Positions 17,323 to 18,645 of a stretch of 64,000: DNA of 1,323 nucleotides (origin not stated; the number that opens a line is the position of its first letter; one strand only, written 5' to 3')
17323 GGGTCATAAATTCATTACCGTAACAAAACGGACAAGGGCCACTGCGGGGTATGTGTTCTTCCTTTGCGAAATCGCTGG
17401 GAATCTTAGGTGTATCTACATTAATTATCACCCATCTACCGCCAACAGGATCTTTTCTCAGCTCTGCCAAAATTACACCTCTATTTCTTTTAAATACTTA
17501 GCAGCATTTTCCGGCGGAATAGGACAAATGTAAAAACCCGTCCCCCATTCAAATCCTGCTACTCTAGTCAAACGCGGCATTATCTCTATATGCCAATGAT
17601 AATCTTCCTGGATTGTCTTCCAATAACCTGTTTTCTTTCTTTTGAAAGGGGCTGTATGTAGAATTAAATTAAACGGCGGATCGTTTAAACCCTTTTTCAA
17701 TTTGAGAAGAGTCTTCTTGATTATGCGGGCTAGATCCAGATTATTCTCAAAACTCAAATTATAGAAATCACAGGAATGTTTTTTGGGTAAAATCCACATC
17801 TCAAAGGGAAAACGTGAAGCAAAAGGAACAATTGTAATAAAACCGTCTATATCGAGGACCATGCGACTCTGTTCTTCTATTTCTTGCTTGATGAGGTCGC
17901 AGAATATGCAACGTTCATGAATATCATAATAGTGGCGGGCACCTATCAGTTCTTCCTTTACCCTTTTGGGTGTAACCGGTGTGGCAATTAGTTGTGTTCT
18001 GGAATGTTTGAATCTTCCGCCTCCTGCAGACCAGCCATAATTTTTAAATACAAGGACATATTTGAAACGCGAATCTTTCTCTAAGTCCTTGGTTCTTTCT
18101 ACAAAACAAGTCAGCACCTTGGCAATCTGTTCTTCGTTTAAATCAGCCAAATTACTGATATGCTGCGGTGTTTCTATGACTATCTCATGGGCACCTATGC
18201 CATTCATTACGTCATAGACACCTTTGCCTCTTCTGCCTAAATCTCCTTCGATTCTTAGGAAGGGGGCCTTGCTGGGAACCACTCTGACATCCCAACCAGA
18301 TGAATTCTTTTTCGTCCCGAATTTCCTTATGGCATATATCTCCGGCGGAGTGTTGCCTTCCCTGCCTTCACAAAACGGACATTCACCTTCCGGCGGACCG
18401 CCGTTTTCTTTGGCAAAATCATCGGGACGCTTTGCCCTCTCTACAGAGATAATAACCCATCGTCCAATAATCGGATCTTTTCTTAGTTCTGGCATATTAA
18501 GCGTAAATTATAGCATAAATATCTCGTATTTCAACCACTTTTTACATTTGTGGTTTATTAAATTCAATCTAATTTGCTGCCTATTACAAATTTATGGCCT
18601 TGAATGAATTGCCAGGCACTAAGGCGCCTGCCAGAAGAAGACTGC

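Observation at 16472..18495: Tandem GalT paralogs; the upstream copy has the catalytic nucleophile His replaced by Arg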

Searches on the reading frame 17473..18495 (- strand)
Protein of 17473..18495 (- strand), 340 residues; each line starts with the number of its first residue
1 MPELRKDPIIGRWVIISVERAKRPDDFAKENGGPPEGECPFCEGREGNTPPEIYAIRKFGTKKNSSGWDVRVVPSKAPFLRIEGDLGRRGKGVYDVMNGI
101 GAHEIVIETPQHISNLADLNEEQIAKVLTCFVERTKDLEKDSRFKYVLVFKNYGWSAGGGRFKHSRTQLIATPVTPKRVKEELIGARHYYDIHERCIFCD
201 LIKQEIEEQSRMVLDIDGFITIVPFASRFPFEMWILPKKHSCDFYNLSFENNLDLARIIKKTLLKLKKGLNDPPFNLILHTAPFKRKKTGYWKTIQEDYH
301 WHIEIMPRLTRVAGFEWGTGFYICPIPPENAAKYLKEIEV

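Call 3: search_protein_families(library=pfam, proteins=[window:17473-18495:-], max_evalue=0.01)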
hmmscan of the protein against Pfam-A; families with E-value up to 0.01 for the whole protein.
window:17473-18495:- (340 aa): 4 families
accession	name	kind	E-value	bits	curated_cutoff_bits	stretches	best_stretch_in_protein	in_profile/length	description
PF02744.22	GalP_UDP_tr_C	-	1.7e-12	47.8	29.2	1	187-305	6-119/165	Galactose-1-phosphate uridyl transferase, C-terminal domain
PF16285.10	DUF4931_N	-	3.9e-09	37.1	24.1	1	103-170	53-119/124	Domain of unknown function (DUF4931) N-terminal domain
PF01087.27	GalP_UDP_transf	-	5.4e-09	37.2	22.1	1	93-160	102-169/184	Galactose-1-phosphate uridyl transferase, N-terminal domain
PF16268.10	DUF4921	-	5.7e-08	32.5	28.5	1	118-331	194-389/425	Domain of unknown function (DUF4921)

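Call 4: search_protein_families(library=ncbifam, proteins=[window:17473-18495:-], max_evalue=0.01)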
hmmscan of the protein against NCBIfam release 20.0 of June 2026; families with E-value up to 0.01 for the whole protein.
window:17473-18495:- (340 aa): 3 families
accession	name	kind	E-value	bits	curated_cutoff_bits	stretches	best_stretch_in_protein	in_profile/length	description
NF008724.0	PRK11720.1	equivalog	4.9e-35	121.3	448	1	3-314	11-308/348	UDP-glucose--hexose-1-phosphate uridylyltransferase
TIGR00209.1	galT_1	equivalog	8.9e-31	107.1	102.1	1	4-313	13-308/349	galactose-1-phosphate uridylyltransferase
NF052622.1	ATPAdlTfActino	equivalog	0.003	17.1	290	0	86-167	54-137/176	ATP adenylyltransferase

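Call 7: find_homologous_proteins(query=window:17473-18495:-, max_evalue=1e-10)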
Query window:17473-18495:- (340 aa): 8000 proteins with E <= 1e-10 among 8000 candidates; the best 120 are listed.
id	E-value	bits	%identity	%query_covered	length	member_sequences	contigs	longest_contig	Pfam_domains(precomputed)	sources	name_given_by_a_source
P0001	6.5e-210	715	87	100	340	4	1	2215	PF16268.11,PF16285.11,PF02744.23,PF01087.28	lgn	-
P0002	3.2e-202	689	83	100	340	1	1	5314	PF16268.11,PF16285.11,PF02744.23,PF01087.28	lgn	-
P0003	1.4e-201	687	84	100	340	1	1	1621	PF16268.11,PF16285.11,PF02744.23,PF01087.28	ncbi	-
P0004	2.9e-200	683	83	100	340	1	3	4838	PF16268.11,PF16285.11,PF02744.23,PF01087.28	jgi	jgi:UDPglucose--hexose-1-phosphate uridylyltransferase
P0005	4.1e-200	682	83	100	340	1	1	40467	PF16268.11,PF16285.11,PF02744.23,PF01087.28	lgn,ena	-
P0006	1.7e-197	674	81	100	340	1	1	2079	PF16268.11,PF16285.11,PF02744.23,PF01087.28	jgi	jgi:UDPglucose--hexose-1-phosphate uridylyltransferase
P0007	6.6e-197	672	82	100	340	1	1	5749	PF16268.11,PF16285.11,PF02744.23,PF01087.28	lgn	-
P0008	1.1e-192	658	83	100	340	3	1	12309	PF16268.11,PF16285.11,PF02744.23,PF01087.28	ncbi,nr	ncbi:MAG: galactose-1-phosphate uridylyltransferase [Candidatus Omnitrophica bacterium]|nr:galactose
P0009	1.3e-192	658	80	100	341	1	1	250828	PF16268.11,PF16285.11,PF02744.23,PF01087.28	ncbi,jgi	jgi:UDPglucose--hexose-1-phosphate uridylyltransferase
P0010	3.5e-191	653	79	100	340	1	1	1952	PF16268.11,PF16285.11,PF02744.23,PF01087.28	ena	-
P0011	5.3e-189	646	80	100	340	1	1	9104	PF16268.11,PF16285.11,PF02744.23,PF01087.28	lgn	-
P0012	7.1e-185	632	75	100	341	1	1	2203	PF16268.11,PF16285.11,PF01230.30,PF02744.23,PF01087.28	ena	-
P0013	1.2e-184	632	76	100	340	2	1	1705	PF16268.11,PF16285.11,PF02744.23,PF01087.28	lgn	-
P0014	1.2e-183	628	76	100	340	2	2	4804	PF16268.11,PF16285.11,PF02744.23,PF01087.28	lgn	-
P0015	4.3e-183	626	75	100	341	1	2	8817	PF16268.11,PF16285.11,PF02744.23,PF01087.28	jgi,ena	jgi:UDPglucose--hexose-1-phosphate uridylyltransferase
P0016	4.7e-182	623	74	100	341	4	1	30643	PF16268.11,PF16285.11,PF02744.23,PF01087.28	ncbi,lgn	-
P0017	6.4e-182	623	75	99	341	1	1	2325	PF16268.11,PF16285.11,PF02744.23,PF01087.28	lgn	-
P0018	1.1e-181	622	75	100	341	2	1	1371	PF16268.11,PF16285.11,PF02744.23,PF01087.28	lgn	-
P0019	2.0e-181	621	75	100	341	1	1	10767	PF16268.11,PF16285.11,PF01230.30,PF02744.23,PF01087.28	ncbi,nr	ncbi:MAG: galactose-1-phosphate uridylyltransferase [Candidatus Omnitrophica bacterium]|nr:galactose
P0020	2.8e-181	620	74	100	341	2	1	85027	PF16268.11,PF16285.11,PF02744.23,PF01087.28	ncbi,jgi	ncbi:MAG: galactose-1-phosphate uridylyltransferase [Candidatus Omnitrophota bacterium]|jgi:UDPgluco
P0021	3.3e-181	620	74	100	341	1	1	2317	PF16268.11,PF16285.11,PF01230.30,PF02744.23,PF01087.28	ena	-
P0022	5.8e-181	619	74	100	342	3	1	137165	PF16268.11,PF16285.11,PF02744.23,PF01087.28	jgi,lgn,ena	-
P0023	5.9e-181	619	74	100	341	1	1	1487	PF16268.11,PF16285.11,PF02744.23,PF01087.28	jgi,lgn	jgi:UDPglucose--hexose-1-phosphate uridylyltransferase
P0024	6.1e-181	619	75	100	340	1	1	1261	PF16268.11,PF16285.11,PF02744.23,PF01087.28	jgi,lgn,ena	-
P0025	6.7e-181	619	73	99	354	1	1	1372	PF16268.11,PF16285.11,PF02744.23,PF01087.28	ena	-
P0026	1.3e-180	618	73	100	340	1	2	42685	PF16268.11,PF16285.11,PF02744.23,PF01087.28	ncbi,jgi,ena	ncbi:MAG: galactose-1-phosphate uridylyltransferase [Candidatus Omnitrophota bacterium]|jgi:UDPgluco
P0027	3.2e-180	617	75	99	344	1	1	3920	PF16268.11,PF16285.11,PF02744.23,PF01087.28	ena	-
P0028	3.2e-180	617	74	100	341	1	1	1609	PF16268.11,PF16285.11,PF01230.30,PF02744.23,PF01087.28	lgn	-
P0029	3.4e-180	617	74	100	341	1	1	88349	PF16268.11,PF16285.11,PF01230.30,PF02744.23,PF01087.28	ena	-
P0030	3.5e-180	617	73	100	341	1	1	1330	PF16268.11,PF16285.11,PF01230.30,PF02744.23,PF01087.28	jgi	-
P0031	3.5e-180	617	73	100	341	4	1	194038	PF16268.11,PF16285.11,PF01230.30,PF02744.23,PF01087.28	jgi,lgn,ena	-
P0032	3.6e-180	617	74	100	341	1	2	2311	PF16268.11,PF16285.11,PF01230.30,PF02744.23,PF01087.28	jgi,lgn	-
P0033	3.7e-180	617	73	99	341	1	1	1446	PF16268.11,PF16285.11,PF02744.23,PF01087.28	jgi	-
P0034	4.4e-180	617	75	100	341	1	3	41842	PF16268.11,PF16285.11,PF02744.23,PF01087.28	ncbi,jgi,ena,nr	ncbi:galactose-1-phosphate uridylyltransferase [bacterium]|nr:MAG: galactose-1-phosphate uridylyltra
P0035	6.9e-180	616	72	100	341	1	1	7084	PF16268.11,PF16285.11,PF01230.30,PF02744.23,PF01087.28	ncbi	ncbi:MAG: galactose-1-phosphate uridylyltransferase [Candidatus Omnitrophota bacterium]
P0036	6.9e-180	616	74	100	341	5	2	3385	PF16268.11,PF16285.11,PF01230.30,PF02744.23,PF01087.28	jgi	jgi:UDPglucose--hexose-1-phosphate uridylyltransferase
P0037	7.6e-180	616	74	100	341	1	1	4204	PF16268.11,PF16285.11,PF02744.23,PF01087.28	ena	-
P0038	8.2e-180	616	74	100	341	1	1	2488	PF16268.11,PF16285.11,PF01230.30,PF02744.23,PF01087.28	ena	-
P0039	8.8e-180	616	75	100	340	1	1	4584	PF16268.11,PF16285.11,PF01230.30,PF02744.23,PF01087.28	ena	-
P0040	1.9e-179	614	74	100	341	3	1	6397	PF16268.11,PF16285.11,PF02744.23,PF01087.28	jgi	jgi:UDPglucose--hexose-1-phosphate uridylyltransferase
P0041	2.1e-179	614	74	100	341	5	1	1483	PF16268.11,PF16285.11,PF01230.30,PF02744.23,PF01087.28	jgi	jgi:UDPglucose--hexose-1-phosphate uridylyltransferase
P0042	2.2e-179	614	74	100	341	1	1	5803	PF16268.11,PF16285.11,PF02744.23,PF01087.28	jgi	jgi:UDPglucose--hexose-1-phosphate uridylyltransferase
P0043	2.4e-179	614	74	100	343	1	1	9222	PF16268.11,PF16285.11,PF02744.23,PF01087.28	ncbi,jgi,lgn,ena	ncbi:MAG: galactose-1-phosphate uridylyltransferase [Candidatus Omnitrophota bacterium]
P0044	2.5e-179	614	74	100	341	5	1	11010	PF16268.11,PF16285.11,PF01230.30,PF02744.23,PF01087.28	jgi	-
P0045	2.5e-179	614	74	100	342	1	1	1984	PF16268.11,PF16285.11,PF02744.23,PF01087.28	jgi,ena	-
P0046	3.8e-179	613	73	100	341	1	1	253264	PF16268.11,PF16285.11,PF01230.30,PF02744.23,PF01087.28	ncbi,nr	ncbi:MAG: galactose-1-phosphate uridylyltransferase [Omnitrophica WOR_2 bacterium RBG_13_41_10]|nr:M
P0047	4.1e-179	613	74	100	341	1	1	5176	PF16268.11,PF16285.11,PF01230.30,PF02744.23,PF01087.28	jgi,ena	-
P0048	4.8e-179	613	71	100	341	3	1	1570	PF16268.11,PF16285.11,PF02744.23,PF01087.28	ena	-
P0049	4.9e-179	613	75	100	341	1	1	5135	PF16268.11,PF16285.11,PF01230.30,PF02744.23,PF01087.28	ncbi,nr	ncbi:MAG: galactose-1-phosphate uridylyltransferase [Candidatus Omnitrophica bacterium]|nr:galactose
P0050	5.6e-179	613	74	100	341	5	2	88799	PF16268.11,PF16285.11,PF01230.30,PF02744.23,PF01087.28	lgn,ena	-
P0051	5.6e-179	613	74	100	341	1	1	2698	PF16268.11,PF16285.11,PF02744.23,PF01087.28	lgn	-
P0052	6.7e-179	613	73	100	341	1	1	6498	PF16268.11,PF16285.11,PF02744.23,PF01087.28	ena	-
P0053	7.8e-179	612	73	100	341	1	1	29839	PF16268.11,PF16285.11,PF02744.23,PF01087.28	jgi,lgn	jgi:UDPglucose--hexose-1-phosphate uridylyltransferase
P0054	8.4e-179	612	73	99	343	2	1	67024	PF16268.11,PF16285.11,PF02744.23,PF01087.28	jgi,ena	-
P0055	8.5e-179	612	73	100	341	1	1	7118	PF16268.11,PF16285.11,PF02744.23,PF01087.28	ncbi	-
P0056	9.0e-179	612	74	100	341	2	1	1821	PF16268.11,PF16285.11,PF02744.23,PF01087.28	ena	-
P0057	1.0e-178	612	73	100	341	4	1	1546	PF16268.11,PF16285.11,PF02744.23,PF01087.28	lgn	-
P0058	1.4e-178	612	73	100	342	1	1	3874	PF16268.11,PF16285.11,PF02744.23,PF01087.28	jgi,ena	jgi:UDPglucose--hexose-1-phosphate uridylyltransferase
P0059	2.0e-178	611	72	100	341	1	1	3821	PF16268.11,PF16285.11,PF02744.23,PF01087.28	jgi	jgi:UDPglucose--hexose-1-phosphate uridylyltransferase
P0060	2.1e-178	611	72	100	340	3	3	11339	PF16268.11,PF16285.11,PF02744.23,PF01087.28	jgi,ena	-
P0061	2.3e-178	611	71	100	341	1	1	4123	PF16268.11,PF16285.11,PF02744.23,PF01087.28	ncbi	ncbi:MAG: galactose-1-phosphate uridylyltransferase [Deltaproteobacteria bacterium]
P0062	2.4e-178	611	74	99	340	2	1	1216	PF16285.11,PF01230.30,PF02744.23,PF01087.28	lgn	-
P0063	2.6e-178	611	74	100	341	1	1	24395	PF16268.11,PF16285.11,PF02744.23,PF01087.28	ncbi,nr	ncbi:MAG: galactose-1-phosphate uridylyltransferase [Candidatus Omnitrophica bacterium]|nr:galactose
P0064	2.9e-178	611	73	100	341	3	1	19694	PF16268.11,PF16285.11,PF01230.30,PF02744.23,PF01087.28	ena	-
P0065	3.3e-178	610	74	100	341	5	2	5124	PF16268.11,PF16285.11,PF02744.23,PF01087.28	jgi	jgi:UDPglucose--hexose-1-phosphate uridylyltransferase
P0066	3.5e-178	610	74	100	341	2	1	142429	PF16268.11,PF16285.11,PF02744.23,PF01087.28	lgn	-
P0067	4.0e-178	610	73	100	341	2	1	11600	PF16268.11,PF16285.11,PF02744.23,PF01087.28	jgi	-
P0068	4.9e-178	610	74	99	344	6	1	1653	PF16268.11,PF16285.11,PF02744.23,PF01087.28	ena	-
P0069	5.0e-178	610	74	99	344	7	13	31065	PF16268.11,PF16285.11,PF02744.23,PF01087.28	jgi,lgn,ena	-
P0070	5.0e-178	610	73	100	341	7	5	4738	PF16268.11,PF16285.11,PF01230.30,PF02744.23,PF01087.28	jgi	jgi:UDPglucose--hexose-1-phosphate uridylyltransferase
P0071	6.0e-178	610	73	100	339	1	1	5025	PF16285.11,PF02744.23,PF01087.28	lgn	-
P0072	6.0e-178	610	72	100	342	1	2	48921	PF16268.11,PF16285.11,PF02744.23,PF01087.28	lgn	-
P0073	6.1e-178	610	74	100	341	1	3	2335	PF16268.11,PF16285.11,PF02744.23,PF01087.28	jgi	jgi:UDPglucose--hexose-1-phosphate uridylyltransferase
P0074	7.2e-178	609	73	100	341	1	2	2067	PF16268.11,PF16285.11,PF02744.23,PF01087.28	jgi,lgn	jgi:UDPglucose--hexose-1-phosphate uridylyltransferase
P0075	7.6e-178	609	74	100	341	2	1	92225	PF16268.11,PF16285.11,PF02744.23,PF01087.28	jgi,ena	-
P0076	8.0e-178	609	73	99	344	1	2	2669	PF16268.11,PF16285.11,PF02744.23,PF01087.28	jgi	jgi:UDPglucose--hexose-1-phosphate uridylyltransferase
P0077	8.0e-178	609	74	100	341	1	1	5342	PF16268.11,PF16285.11,PF02744.23,PF01087.28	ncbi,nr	ncbi:MAG: galactose-1-phosphate uridylyltransferase [Candidatus Omnitrophica bacterium]|nr:galactose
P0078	8.1e-178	609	72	100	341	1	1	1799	PF16268.11,PF16285.11,PF02744.23,PF01087.28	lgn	-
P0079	8.7e-178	609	72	100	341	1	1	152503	PF16268.11,PF16285.11,PF02744.23,PF01087.28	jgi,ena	-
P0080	9.5e-178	609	72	100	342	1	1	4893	PF16268.11,PF16285.11,PF02744.23,PF01087.28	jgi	jgi:UDPglucose--hexose-1-phosphate uridylyltransferase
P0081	1.0e-177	609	72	100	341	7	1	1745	PF16268.11,PF16285.11,PF02744.23,PF01087.28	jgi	-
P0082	1.0e-177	609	73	100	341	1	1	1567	PF16268.11,PF16285.11,PF02744.23,PF01087.28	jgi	jgi:UDPglucose--hexose-1-phosphate uridylyltransferase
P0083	1.0e-177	609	73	100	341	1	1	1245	PF16268.11,PF16285.11,PF02744.23,PF01087.28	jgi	jgi:UDPglucose--hexose-1-phosphate uridylyltransferase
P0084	1.1e-177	609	73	100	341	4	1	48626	PF16268.11,PF16285.11,PF02744.23,PF01087.28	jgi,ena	-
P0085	1.2e-177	609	73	100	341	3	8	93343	PF16268.11,PF16285.11,PF01230.30,PF02744.23,PF01087.28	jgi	jgi:UDPglucose--hexose-1-phosphate uridylyltransferase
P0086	1.2e-177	609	74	100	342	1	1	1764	PF16268.11,PF16285.11,PF02744.23,PF01087.28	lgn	-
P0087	1.2e-177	609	74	100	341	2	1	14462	PF16268.11,PF16285.11,PF02744.23,PF01087.28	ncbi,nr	ncbi:MAG: galactose-1-phosphate uridylyltransferase [Candidatus Omnitrophica bacterium]|nr:galactose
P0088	1.3e-177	608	72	100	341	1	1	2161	PF16268.11,PF16285.11,PF02744.23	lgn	-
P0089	1.3e-177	608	73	100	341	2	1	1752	PF16268.11,PF16285.11,PF02744.23,PF01087.28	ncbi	-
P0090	1.8e-177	608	72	100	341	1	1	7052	PF16268.11,PF16285.11,PF02744.23,PF01087.28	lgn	-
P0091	1.8e-177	608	74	100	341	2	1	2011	PF16268.11,PF16285.11,PF02744.23,PF01087.28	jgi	-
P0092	2.2e-177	608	74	100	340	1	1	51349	PF16268.11,PF16285.11,PF02744.23,PF01087.28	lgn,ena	-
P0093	2.3e-177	608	74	100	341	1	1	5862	PF16268.11,PF16285.11,PF02744.23,PF01087.28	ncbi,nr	ncbi:MAG: DUF4931 domain-containing protein [Candidatus Omnitrophica bacterium]|nr:DUF4931 domain-co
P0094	2.5e-177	608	72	99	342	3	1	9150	PF16268.11,PF16285.11,PF02744.23,PF01087.28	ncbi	-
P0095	2.6e-177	607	72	100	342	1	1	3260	PF16268.11,PF16285.11,PF02744.23,PF01087.28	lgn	-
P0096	2.8e-177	607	73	100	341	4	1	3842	PF16268.11,PF16285.11,PF02744.23,PF01087.28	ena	-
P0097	2.9e-177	607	71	100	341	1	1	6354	PF16268.11,PF16285.11,PF01230.30,PF02744.23,PF01087.28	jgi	-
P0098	3.6e-177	607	72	100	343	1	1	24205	PF16268.11,PF16285.11,PF02744.23,PF01087.28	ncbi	ncbi:MAG: galactose-1-phosphate uridylyltransferase [Candidatus Omnitrophota bacterium]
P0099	3.9e-177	607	74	100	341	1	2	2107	PF16268.11,PF16285.11,PF02744.23,PF01087.28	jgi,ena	-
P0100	3.9e-177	607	73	100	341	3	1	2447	PF16268.11,PF16285.11,PF02744.23,PF01087.28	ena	-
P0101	4.2e-177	607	73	100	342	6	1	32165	PF16268.11,PF16285.11,PF02744.23,PF01087.28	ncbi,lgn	-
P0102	4.3e-177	607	71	100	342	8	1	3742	PF16268.11,PF16285.11,PF02744.23,PF01087.28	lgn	-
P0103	4.4e-177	607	74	100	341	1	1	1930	PF16268.11,PF16285.11,PF02744.23,PF01087.28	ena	-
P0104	6.2e-177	606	71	100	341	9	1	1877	PF16268.11,PF16285.11,PF02744.23,PF01087.28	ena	-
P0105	7.7e-177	606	72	100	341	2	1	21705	PF16268.11,PF16285.11,PF01230.30,PF02744.23,PF01087.28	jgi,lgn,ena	-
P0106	8.5e-177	606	72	100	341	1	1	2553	PF16268.11,PF16285.11,PF01230.30,PF02744.23,PF01087.28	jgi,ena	jgi:UDPglucose--hexose-1-phosphate uridylyltransferase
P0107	8.5e-177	606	72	100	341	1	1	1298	PF16268.11,PF16285.11,PF01230.30,PF02744.23,PF01087.28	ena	-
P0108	9.6e-177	606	72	100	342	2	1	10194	PF16268.11,PF16285.11,PF02744.23,PF01087.28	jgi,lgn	jgi:UDPglucose--hexose-1-phosphate uridylyltransferase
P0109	9.9e-177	606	72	100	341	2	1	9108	PF16268.11,PF16285.11,PF02744.23,PF01087.28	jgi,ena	-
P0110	1.0e-176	605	73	100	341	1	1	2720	PF16268.11,PF16285.11,PF02744.23,PF01087.28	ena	-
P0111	1.2e-176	605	73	100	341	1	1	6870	PF16268.11,PF16285.11,PF01230.30,PF02744.23,PF01087.28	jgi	jgi:UDPglucose--hexose-1-phosphate uridylyltransferase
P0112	1.2e-176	605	72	99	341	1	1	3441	PF16268.11,PF16285.11,PF02744.23,PF01087.28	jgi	jgi:UDPglucose--hexose-1-phosphate uridylyltransferase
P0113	1.3e-176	605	72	100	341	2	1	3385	PF16268.11,PF16285.11,PF02744.23,PF01087.28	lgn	-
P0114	1.5e-176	605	71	100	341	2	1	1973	PF16268.11,PF16285.11,PF02744.23,PF01087.28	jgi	jgi:UDPglucose--hexose-1-phosphate uridylyltransferase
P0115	1.5e-176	605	72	100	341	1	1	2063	PF16268.11,PF16285.11,PF01230.30,PF02744.23,PF01087.28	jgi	jgi:UDPglucose--hexose-1-phosphate uridylyltransferase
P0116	1.8e-176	605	74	99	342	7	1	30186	PF16268.11,PF16285.11,PF01230.30,PF02744.23,PF01087.28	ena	-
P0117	1.8e-176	605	74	99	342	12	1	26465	PF16268.11,PF16285.11,PF01230.30,PF02744.23,PF01087.28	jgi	-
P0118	1.9e-176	605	73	100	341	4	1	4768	PF16268.11,PF16285.11,PF02744.23,PF01087.28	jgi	jgi:UDPglucose--hexose-1-phosphate uridylyltransferase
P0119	1.9e-176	605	73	99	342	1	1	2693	PF16268.11,PF16285.11,PF02744.23,PF01087.28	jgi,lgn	jgi:UDPglucose--hexose-1-phosphate uridylyltransferase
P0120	2.1e-176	604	72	100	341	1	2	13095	PF16268.11,PF16285.11,PF01230.30,PF02744.23,PF01087.28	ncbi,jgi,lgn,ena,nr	ncbi:MAG: galactose-1-phosphate uridylyltransferase [Candidatus Omnitrophota bacterium]|nr:MAG: gala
